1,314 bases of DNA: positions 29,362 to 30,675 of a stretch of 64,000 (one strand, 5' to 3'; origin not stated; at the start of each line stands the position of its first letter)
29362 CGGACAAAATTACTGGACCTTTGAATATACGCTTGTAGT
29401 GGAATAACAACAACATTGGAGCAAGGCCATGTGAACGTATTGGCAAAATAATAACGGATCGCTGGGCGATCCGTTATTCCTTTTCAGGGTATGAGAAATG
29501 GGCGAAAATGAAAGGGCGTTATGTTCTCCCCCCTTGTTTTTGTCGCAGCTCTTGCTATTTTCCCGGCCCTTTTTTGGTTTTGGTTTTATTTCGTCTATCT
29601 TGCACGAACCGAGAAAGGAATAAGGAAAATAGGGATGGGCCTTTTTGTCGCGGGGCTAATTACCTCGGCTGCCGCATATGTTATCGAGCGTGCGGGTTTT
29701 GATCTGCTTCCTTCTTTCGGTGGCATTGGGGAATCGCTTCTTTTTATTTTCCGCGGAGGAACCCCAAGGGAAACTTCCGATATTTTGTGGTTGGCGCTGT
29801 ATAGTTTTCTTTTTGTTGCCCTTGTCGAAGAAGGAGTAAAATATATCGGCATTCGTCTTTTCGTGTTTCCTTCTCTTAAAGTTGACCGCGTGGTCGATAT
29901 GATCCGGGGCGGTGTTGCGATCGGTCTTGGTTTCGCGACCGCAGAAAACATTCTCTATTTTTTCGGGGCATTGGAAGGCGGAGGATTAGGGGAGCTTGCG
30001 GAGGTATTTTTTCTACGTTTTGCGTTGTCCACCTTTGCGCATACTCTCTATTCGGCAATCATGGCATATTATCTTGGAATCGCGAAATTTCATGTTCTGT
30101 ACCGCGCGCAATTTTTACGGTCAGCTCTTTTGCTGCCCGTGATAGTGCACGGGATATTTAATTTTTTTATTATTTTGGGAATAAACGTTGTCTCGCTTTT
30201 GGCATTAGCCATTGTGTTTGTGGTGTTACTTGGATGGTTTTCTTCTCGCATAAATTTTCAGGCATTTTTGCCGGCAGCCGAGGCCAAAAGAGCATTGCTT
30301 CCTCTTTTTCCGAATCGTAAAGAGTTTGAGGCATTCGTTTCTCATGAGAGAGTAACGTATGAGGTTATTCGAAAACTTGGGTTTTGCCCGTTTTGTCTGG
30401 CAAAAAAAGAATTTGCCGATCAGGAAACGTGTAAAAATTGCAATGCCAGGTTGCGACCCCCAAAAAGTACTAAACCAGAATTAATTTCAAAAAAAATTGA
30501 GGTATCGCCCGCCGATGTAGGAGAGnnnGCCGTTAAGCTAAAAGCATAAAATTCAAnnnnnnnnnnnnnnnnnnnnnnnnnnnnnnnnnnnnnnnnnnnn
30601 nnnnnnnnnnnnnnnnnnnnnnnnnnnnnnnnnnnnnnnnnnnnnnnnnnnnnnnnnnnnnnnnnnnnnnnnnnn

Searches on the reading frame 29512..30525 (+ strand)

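Call 52: search_protein_families(library=pfam, proteins=[window:29512-30525:+], max_evalue=0.001)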
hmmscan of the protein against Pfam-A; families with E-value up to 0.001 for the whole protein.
window:29512-30525:+ (338 aa): 1 family
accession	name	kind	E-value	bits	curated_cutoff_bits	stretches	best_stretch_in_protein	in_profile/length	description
PF13367.11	PrsW-protease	-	5.1e-28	98.4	23.5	1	43-239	8-192/196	PrsW family intramembrane metalloprotease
